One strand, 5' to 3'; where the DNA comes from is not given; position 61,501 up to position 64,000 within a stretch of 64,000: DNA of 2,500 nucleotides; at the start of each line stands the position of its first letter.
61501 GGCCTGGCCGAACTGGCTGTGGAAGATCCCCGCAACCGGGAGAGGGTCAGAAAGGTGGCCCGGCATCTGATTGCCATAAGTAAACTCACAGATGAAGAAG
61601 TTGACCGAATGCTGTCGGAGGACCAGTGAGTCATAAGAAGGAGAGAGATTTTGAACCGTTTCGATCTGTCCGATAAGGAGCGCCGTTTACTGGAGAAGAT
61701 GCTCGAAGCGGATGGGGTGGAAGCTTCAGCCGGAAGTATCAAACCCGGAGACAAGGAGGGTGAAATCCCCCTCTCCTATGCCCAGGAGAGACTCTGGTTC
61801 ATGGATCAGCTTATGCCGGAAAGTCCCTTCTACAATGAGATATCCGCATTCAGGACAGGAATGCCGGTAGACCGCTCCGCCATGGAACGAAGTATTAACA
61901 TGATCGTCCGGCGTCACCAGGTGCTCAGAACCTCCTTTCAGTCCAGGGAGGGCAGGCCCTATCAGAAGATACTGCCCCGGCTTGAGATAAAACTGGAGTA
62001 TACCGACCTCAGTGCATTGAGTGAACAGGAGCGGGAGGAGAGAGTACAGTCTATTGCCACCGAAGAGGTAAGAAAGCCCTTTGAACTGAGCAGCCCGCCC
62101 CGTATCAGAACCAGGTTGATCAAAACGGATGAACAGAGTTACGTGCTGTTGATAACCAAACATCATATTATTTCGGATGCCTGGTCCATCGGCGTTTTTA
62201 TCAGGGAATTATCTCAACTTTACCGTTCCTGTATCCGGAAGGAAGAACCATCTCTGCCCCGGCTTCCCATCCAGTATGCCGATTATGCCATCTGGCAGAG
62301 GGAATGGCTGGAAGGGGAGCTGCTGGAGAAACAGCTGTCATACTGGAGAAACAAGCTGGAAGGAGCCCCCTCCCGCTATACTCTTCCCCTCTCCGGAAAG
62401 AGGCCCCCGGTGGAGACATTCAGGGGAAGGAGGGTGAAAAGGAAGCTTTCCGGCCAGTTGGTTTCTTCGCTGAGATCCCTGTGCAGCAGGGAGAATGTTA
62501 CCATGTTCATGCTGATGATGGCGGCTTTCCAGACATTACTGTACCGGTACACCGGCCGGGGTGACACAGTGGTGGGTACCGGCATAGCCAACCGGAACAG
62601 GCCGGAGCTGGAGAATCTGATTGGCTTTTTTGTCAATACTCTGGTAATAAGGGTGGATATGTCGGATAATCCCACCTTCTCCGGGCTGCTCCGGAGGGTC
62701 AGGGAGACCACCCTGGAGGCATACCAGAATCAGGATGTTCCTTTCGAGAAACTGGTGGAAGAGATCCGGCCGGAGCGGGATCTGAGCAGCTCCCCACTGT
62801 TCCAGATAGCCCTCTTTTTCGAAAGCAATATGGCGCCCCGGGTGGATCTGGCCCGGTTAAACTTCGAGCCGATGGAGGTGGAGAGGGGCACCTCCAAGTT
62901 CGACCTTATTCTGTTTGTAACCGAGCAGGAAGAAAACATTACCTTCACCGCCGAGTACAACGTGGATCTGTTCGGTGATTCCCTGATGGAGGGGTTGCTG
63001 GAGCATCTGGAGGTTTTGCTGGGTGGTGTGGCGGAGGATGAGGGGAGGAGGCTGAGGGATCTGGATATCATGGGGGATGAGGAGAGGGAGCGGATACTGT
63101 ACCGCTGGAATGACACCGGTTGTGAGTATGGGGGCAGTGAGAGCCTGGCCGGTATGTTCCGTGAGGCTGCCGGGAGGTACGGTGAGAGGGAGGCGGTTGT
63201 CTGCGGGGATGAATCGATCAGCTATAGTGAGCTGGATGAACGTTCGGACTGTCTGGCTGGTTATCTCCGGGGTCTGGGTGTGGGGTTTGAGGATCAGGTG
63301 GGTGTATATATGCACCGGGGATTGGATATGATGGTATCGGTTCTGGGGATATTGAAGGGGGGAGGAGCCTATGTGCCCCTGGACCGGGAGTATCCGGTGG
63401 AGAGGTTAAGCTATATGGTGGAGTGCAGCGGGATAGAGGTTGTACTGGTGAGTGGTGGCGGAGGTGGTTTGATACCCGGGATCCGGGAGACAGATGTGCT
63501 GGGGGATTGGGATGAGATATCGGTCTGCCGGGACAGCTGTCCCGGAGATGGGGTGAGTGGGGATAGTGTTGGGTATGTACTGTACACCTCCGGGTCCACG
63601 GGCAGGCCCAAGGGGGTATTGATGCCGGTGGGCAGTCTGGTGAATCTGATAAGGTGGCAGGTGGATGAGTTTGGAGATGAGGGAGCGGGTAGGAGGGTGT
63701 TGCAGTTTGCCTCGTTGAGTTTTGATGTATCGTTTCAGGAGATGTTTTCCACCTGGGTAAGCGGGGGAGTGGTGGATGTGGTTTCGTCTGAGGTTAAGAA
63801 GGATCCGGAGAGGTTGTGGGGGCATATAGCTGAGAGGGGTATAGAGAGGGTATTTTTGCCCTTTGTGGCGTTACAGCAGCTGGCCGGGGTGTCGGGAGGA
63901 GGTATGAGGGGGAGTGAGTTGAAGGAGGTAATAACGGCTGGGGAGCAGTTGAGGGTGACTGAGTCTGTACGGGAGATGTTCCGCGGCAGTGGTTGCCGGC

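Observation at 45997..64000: Hybrid NRPS-PKS biosynthetic gene cluster (C-A-T | KS-AT-KR-DH-ACP | C-A-T | C-A-T | C-A...) in a genome that also encodes T9SS-sorted proteins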

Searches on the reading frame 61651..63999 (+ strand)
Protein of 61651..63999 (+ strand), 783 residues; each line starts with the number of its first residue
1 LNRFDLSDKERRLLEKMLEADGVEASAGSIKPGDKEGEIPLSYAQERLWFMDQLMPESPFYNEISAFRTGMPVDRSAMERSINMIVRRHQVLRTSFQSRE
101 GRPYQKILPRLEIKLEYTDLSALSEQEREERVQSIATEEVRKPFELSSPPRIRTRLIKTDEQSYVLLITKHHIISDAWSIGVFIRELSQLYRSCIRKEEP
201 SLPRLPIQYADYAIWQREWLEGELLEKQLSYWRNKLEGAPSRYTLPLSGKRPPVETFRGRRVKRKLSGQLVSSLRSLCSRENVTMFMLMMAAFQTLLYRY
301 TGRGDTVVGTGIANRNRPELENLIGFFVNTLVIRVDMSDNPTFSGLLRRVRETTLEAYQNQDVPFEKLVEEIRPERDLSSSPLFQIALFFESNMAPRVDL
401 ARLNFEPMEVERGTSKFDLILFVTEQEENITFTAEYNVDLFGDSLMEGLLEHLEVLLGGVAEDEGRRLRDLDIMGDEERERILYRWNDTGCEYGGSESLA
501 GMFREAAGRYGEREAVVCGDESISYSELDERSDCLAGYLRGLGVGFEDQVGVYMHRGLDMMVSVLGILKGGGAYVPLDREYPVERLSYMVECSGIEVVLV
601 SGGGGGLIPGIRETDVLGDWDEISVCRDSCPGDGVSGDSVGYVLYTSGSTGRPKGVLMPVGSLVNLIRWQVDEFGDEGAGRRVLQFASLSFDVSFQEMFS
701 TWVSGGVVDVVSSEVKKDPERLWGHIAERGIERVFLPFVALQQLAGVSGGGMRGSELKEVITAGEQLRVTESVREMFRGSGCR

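Call 3: search_protein_families(library=pfam, proteins=[window:61651-63999:+])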
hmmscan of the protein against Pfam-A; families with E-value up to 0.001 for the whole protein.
window:61651-63999:+ (783 aa): 2 families
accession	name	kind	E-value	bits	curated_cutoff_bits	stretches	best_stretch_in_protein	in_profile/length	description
PF00668.25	Condensation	-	7.4e-113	378.1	30.6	1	36-483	2-456/456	Condensation domain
PF00501.34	AMP-binding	-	8.6e-47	160.2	29.9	1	503-769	1-300/384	AMP-binding enzyme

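Call 13: find_homologous_proteins(query=window:61651-63999:+, max_evalue=1e-50)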
Query window:61651-63999:+ (783 aa): 7809 proteins with E <= 1e-50 among 8000 candidates; the best 120 are listed.
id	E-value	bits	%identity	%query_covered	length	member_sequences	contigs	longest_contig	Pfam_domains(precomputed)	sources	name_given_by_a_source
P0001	0.0e+0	1760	100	100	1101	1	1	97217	PF00668.26,PF00550.32,PF00501.35,PF13193.13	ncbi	-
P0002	3.2e-266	903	61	95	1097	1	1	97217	PF00668.26,PF00550.32,PF00501.35,PF13193.13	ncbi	-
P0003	3.7e-259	880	43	80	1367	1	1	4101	PF00668.26,PF00550.32,PF00501.35,PF13193.13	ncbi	ncbi:MAG: amino acid adenylation domain-containing protein, partial [Byssovorax sp.]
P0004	2.1e-239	815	43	89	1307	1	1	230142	PF00668.26,PF00550.32,PF00501.35,PF13193.13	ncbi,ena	-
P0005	5.2e-239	814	47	71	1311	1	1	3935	PF00668.26,PF00550.32,PF00501.35,PF13193.13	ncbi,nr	ncbi:MAG: amino acid adenylation domain-containing protein, partial [Actinobacteria bacterium]|nr:am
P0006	2.0e-237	808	38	86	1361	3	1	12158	PF00668.26,PF00550.32,PF00501.35,PF13193.13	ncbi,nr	ncbi:MAG TPA: amino acid adenylation domain-containing protein, partial [Pyrinomonadaceae bacterium]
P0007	1.0e-235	803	-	-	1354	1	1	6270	PF00668.26,PF00550.32,PF00501.35,PF13193.13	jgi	jgi:amino acid adenylation domain-containing protein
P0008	1.9e-234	798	44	92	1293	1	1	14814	PF00668.26,PF00550.32,PF00501.35,PF13193.13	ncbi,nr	ncbi:MAG TPA: amino acid adenylation domain-containing protein, partial [Longimicrobium sp.]|nr:amin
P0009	8.9e-230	783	-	-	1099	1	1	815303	PF00668.26,PF00550.32,PF13193.13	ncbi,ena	-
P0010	5.5e-228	777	43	89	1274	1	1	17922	PF00668.26,PF00550.32,PF00501.35,PF13193.13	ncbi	ncbi:MAG TPA: amino acid adenylation domain-containing protein, partial [Stenomitos sp.]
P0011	1.4e-227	776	-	-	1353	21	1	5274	PF00668.26,PF00550.32,PF00501.35,PF13193.13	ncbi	ncbi:amino acid adenylation domain-containing protein, partial [Corallococcus terminator]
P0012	1.7e-226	772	44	79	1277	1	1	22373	PF00668.26,PF00550.32,PF00501.35,PF13193.13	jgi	jgi:amino acid adenylation domain-containing protein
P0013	6.4e-224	764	-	-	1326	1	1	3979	PF00668.26,PF00550.32,PF00501.35,PF13193.13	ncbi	ncbi:MAG: amino acid adenylation domain-containing protein, partial [Minicystis sp.]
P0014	1.0e-223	763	39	91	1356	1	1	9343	PF00668.26,PF00550.32,PF00501.35,PF13193.13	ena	-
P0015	2.9e-223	761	-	-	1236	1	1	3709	PF00668.26,PF00550.32,PF00501.35,PF13193.13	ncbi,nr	ncbi:MAG TPA: amino acid adenylation domain-containing protein, partial [Longimicrobium sp.]|nr:amin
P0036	1.3e-215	736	47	100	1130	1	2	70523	PF00668.26,PF00550.32,PF00501.35,PF13193.13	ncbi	-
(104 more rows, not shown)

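Call 14: find_encoding_contigs(protein=P0001, flank=10000, max_places=4)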
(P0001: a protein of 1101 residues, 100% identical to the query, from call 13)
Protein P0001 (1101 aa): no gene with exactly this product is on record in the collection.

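Call 15: list_cluster_members(proteins=[P0001, P0002])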
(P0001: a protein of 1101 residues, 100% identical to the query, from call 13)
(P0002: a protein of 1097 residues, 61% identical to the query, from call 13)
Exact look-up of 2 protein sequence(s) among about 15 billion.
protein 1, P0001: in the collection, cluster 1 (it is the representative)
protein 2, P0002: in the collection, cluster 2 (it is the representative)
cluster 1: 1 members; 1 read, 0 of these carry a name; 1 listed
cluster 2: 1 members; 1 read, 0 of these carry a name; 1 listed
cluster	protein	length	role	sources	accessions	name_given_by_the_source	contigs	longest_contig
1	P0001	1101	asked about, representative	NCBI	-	-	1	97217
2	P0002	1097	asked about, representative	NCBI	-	-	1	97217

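Call 27: find_related_loci(query=P0001, collection=metagenome_contigs, flank=10000)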
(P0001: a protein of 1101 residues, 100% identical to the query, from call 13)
Query P0001 (1101 aa) in metagenome_contigs; peptide patterns used: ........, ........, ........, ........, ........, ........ (x = any residue, [..] = any of these).
159 stretches matched a pattern; 72 encode a relative of the query (tblastn E <= 1e-3); 72 distinct loci.
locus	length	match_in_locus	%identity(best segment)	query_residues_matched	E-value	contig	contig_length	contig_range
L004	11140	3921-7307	46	13-1100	0e+0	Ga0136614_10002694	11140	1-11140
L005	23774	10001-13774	47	33-1079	0e+0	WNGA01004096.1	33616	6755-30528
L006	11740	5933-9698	43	5-1086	0e+0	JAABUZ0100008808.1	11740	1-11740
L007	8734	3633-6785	44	38-1087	0e+0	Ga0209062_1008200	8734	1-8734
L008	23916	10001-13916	42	6-1086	0e+0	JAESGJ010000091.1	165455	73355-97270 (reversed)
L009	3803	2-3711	44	4-1101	0e+0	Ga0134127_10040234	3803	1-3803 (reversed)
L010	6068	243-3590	43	4-1099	0e+0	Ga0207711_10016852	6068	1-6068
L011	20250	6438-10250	43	33-1078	0e+0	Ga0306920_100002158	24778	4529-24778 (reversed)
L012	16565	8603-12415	43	33-1078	0e+0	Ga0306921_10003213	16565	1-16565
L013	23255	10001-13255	41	19-1075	0e+0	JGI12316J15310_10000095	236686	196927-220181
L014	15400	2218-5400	43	22-1079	0e+0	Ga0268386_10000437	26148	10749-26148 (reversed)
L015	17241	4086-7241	43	35-1081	0e+0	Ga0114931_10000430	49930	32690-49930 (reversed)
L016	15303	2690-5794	41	40-1078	0e+0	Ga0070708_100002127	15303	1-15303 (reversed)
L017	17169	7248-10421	42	42-1096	0e+0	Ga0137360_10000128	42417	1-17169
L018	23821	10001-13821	39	22-1095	0e+0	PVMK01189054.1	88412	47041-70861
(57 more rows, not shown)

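Call 28: find_encoding_contigs(protein=P0036, flank=10000, max_places=4)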
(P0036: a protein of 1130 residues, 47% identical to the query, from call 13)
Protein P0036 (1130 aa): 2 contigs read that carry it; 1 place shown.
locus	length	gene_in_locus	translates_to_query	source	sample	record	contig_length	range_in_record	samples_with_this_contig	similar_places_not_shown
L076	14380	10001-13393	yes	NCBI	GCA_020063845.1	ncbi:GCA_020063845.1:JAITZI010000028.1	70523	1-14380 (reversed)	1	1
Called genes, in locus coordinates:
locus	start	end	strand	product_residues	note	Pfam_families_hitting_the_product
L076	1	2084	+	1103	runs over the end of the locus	PF00668:Condensation, PF00501:AMP-binding, PF13193:AMP-binding_C, PF00550:PP-binding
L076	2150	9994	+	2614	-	PF00668:Condensation, PF00501:AMP-binding, PF13193:AMP-binding_C, PF00550:PP-binding, PF00668:Condensation, PF00501:AMP-binding, PF08241:Methyltransf_11, PF08242:Methyltransf_12, +3 more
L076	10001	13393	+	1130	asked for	PF00668:Condensation, PF00501:AMP-binding, PF13193:AMP-binding_C, PF00550:PP-binding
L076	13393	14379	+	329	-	?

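Call 46: search_protein_families(library=ncbifam, proteins=[P0001], max_evalue=0.00001)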
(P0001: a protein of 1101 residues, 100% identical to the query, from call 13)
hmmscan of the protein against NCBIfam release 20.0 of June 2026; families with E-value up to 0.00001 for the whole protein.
P0001 (1101 aa): 84 families (the best 25 are shown)
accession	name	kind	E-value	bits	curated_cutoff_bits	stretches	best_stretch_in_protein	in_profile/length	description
NF004282.0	PRK05691.1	subfamily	9.8e-252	838.3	4090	2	18-599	1708-2290/4334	non-ribosomal peptide synthase/polyketide synthase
NF047350.1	aureusi_NRPS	equivalog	5.9e-180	600.6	2500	2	34-995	990-1913/2373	aureusimine non-ribosomal peptide synthetase AusA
NF041803.1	NRPS_SolG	exception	7.2e-129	431.2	2200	1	254-1074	317-1152/1163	solanimycin non-ribosomal peptide synthetase SolG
TIGR01733.1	AA-adenyl-dom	subfamily_domain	5.1e-112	374.7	317.4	1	524-927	1-409/409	amino acid adenylation domain-containing protein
NF038078.1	NRPS_MxcG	equivalog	7.1e-106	354.9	2300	2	507-1079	466-1043/1442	myxochelin non-ribosomal peptide synthetase MxcG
NF007605.2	PRK10252.1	equivalog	4.6e-96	322.6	2400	1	39-1055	4-1019/1292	enterobactin non-ribosomal peptide synthetase EntF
TIGR03443.1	alpha_am_amid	equivalog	4.1e-87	292.8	1030.1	3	258-587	23-335/1390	L-aminoadipate-semialdehyde dehydrogenase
NF003417.0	PRK04813.1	subfamily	1.7e-70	238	476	1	506-990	12-499/505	D-alanine--poly(phosphoribitol) ligase subunit DltA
TIGR01734.1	D-ala-DACP-lig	equivalog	1.2e-65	222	559.85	1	507-991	10-499/504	D-alanine--poly(phosphoribitol) ligase subunit DltA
NF004837.0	PRK06187.1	subfamily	6.1e-48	163.4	476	2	636-991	168-519/531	long-chain-fatty-acid--CoA ligase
TIGR03098.1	ligase_PEP_1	hypoth_equivalog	2.7e-45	154.8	592.35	2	619-990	144-514/517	acyl-CoA ligase (AMP-forming), exosortase A system-associated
NF005863.0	PRK07798.1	subfamily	8.2e-37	126.9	543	2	641-986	167-523/540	acyl-CoA synthetase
NF004822.0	PRK06178.1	equivalog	1.2e-36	126.5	782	2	633-990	208-563/571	acyl-CoA synthetase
NF005858.0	PRK07787.1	subfamily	4.5e-35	121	575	2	774-990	260-468/471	acyl-CoA synthetase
NF052269.1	Staph_lig_FadD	equivalog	3.1e-34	118.2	650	2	757-989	267-488/499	long-chain-fatty-acid--CoA ligase FadD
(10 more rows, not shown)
